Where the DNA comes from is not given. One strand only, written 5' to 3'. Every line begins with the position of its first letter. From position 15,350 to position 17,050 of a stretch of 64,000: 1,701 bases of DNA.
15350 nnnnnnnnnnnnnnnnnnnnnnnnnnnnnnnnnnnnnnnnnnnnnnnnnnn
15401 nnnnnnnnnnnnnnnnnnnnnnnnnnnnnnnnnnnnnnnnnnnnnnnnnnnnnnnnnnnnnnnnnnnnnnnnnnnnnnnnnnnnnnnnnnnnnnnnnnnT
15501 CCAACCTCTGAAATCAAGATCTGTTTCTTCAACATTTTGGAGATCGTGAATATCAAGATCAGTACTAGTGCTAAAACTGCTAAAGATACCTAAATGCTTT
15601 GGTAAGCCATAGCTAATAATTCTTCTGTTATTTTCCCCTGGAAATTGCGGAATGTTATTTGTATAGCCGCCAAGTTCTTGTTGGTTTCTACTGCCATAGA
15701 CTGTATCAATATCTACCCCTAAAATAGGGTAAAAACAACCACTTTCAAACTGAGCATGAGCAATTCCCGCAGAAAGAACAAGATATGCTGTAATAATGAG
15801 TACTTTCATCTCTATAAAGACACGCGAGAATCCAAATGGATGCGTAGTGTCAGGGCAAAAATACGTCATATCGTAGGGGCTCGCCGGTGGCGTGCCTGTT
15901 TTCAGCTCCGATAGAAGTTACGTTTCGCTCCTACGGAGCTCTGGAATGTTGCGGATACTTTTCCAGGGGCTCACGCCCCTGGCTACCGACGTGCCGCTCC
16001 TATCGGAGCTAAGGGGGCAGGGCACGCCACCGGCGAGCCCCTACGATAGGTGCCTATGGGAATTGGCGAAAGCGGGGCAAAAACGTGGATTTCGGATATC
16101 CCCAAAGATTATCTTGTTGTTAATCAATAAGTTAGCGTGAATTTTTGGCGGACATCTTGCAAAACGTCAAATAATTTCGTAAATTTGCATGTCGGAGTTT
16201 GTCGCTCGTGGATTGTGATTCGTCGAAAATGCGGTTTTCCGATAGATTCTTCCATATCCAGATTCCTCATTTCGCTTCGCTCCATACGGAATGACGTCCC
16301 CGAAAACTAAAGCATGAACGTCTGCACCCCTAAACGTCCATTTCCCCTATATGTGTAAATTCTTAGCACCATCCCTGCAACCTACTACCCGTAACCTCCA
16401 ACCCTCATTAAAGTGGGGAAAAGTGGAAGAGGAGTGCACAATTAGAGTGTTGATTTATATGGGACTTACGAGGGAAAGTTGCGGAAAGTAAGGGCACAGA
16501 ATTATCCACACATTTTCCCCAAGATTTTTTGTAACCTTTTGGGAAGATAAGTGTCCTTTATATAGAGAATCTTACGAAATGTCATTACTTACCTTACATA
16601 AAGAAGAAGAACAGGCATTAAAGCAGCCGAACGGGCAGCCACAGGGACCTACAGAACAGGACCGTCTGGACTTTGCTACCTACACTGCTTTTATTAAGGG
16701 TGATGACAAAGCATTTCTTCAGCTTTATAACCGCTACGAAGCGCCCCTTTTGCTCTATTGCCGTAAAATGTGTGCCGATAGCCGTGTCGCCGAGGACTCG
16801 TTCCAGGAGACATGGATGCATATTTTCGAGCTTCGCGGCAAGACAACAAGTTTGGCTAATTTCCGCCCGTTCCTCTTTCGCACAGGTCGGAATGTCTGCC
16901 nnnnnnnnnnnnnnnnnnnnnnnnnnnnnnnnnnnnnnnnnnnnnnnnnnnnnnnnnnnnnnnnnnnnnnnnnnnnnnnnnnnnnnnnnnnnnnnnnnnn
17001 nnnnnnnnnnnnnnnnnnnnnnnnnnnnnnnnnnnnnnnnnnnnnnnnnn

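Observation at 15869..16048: A 180-bp GC-rich nested palindrome with 30-bp near-perfect terminal inverted repeats and TA flanks, inside an unusually long divergent intergenic region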

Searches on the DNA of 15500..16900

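Call 5: search_rna_families(source=window, start=15500, end=16900, threshold=evalue, max_evalue=10, show_alignments=2)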
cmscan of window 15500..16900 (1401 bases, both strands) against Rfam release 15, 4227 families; matches with E-value up to 10: 5.
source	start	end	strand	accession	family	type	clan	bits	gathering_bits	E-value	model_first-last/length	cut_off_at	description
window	15963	16010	+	RF01687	Acido-Lenti-1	Gene; sRNA;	-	28.9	37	0.00031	1-46/46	no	Acido-Lenti-1 RNA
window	16014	16112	+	RF02489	GlsR26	Gene; snRNA; snoRNA; HACA-box;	-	20.2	100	0.42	1-114/114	no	Small nucleolar RNA GlsR26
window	15878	16038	+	RF00873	mir-550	Gene; miRNA;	-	18.1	81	1.6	1-85/85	no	mir-550 microRNA precursor family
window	16537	16621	+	RF04329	snoMe18S-C1367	Gene; snRNA; snoRNA; CD-box;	-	16.5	101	6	1-110/110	no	Drosophila C/D box small nucleolar RNA snoMe18S-C1367 family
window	16693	16728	+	RF00218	SNORD46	Gene; snRNA; snoRNA; CD-box;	CL00061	15.6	40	4.7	1-104/104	no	Small nucleolar RNA SNORD46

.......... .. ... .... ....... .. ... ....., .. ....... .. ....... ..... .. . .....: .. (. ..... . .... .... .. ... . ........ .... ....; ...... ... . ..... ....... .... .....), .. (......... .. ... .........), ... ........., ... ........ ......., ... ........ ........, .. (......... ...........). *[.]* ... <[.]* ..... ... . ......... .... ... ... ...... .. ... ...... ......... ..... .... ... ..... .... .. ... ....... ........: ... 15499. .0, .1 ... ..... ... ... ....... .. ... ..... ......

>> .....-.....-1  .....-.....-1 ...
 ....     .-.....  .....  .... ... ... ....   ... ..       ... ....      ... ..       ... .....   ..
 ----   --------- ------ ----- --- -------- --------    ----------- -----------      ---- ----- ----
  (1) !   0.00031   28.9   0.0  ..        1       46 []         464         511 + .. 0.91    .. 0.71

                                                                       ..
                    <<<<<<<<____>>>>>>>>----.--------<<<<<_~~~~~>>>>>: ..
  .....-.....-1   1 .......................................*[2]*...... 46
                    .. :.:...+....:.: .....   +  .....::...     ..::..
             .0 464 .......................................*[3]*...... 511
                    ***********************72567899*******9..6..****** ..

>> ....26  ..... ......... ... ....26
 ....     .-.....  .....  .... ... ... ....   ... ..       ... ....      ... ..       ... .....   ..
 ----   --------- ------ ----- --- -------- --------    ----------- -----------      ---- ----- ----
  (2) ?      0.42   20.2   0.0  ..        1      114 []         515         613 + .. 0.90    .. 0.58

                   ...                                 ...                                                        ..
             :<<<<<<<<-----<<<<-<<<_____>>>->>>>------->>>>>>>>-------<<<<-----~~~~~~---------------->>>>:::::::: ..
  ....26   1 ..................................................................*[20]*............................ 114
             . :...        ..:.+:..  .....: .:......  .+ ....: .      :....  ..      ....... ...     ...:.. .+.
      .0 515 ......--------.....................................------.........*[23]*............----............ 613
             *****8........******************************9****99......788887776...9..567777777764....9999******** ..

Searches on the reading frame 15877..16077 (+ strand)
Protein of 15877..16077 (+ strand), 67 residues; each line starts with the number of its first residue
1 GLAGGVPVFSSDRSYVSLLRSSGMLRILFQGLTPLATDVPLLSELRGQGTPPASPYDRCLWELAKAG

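Call 17: find_homologous_proteins(query=window:15877-16077:+, max_evalue=0.01)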
Query seq(67 aa): no candidate shares three 5-residue words with the query. No homologue found.

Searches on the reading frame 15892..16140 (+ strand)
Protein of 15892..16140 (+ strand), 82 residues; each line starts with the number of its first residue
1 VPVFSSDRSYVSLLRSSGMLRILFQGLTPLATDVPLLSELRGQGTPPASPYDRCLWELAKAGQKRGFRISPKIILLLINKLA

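Call 11: search_protein_families(library=pfam, proteins=[window:15892-16140:+], max_evalue=0.01)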
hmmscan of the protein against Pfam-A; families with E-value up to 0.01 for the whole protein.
window:15892-16140:+ (82 aa): 0 families
